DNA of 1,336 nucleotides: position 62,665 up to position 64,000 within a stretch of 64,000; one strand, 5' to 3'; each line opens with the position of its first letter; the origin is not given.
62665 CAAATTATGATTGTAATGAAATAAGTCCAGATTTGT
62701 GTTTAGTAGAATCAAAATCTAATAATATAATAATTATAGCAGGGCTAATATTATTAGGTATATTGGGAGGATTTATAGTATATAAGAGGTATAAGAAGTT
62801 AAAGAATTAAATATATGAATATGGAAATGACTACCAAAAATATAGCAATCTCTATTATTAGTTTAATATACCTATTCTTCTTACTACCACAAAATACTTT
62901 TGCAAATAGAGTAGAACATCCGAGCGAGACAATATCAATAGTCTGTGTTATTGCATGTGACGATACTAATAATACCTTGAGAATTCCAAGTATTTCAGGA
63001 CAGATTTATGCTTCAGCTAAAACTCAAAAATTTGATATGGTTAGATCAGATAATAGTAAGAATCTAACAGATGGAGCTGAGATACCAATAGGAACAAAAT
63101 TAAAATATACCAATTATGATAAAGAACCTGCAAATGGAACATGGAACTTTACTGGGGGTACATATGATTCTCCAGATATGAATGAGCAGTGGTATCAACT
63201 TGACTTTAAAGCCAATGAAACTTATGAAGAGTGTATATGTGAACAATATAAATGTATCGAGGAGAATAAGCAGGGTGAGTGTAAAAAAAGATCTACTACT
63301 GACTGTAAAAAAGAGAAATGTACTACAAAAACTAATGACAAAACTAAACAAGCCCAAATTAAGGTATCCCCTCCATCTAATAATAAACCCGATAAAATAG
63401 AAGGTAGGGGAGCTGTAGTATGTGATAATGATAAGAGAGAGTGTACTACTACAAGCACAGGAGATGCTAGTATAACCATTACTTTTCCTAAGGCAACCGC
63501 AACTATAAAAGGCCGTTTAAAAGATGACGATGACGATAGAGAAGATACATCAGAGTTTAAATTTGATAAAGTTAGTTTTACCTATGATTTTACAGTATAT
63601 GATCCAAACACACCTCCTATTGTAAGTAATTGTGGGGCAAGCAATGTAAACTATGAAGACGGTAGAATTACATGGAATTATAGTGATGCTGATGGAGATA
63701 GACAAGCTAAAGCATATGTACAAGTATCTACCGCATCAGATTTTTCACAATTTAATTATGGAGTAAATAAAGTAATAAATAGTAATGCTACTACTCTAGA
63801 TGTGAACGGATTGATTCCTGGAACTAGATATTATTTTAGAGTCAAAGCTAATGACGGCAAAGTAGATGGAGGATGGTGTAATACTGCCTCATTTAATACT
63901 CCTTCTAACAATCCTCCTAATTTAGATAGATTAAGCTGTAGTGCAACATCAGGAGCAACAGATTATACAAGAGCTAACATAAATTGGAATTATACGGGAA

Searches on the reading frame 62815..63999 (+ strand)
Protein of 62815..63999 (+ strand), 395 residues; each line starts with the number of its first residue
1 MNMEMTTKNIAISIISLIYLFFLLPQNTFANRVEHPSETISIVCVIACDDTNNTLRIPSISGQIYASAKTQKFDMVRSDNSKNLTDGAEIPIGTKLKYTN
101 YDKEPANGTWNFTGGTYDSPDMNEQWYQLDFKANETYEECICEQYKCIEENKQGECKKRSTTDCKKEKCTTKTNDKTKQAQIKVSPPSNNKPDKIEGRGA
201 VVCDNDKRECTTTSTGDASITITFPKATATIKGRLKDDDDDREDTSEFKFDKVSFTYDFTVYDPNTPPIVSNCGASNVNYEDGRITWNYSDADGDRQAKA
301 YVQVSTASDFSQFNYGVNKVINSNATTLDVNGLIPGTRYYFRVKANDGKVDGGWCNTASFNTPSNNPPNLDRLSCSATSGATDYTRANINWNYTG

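Call 10: search_protein_families(library=pfam, proteins=[window:62815-63999:+], max_evalue=0.01)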
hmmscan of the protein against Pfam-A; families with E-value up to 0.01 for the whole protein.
window:62815-63999:+ (395 aa): 4 families
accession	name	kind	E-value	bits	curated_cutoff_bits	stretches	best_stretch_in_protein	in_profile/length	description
PF25788.1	Ig_Rha78A_N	-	9.5e-07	29.5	27.4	1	282-362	19-101/105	Rha78A-like, N-terminal immunoglobulin domain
PF00041.27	fn3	-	2.7e-06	27.9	25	1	271-354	4-77/84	Fibronectin type III domain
PF16656.11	Pur_ac_phosph_N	-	1.1e-05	26.3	30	1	284-362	16-93/93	Purple acid Phosphatase, N-terminal domain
PF16655.11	PhoD_N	-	0.00025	22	30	1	281-350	10-83/90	PhoD-like phosphatase, N-terminal domain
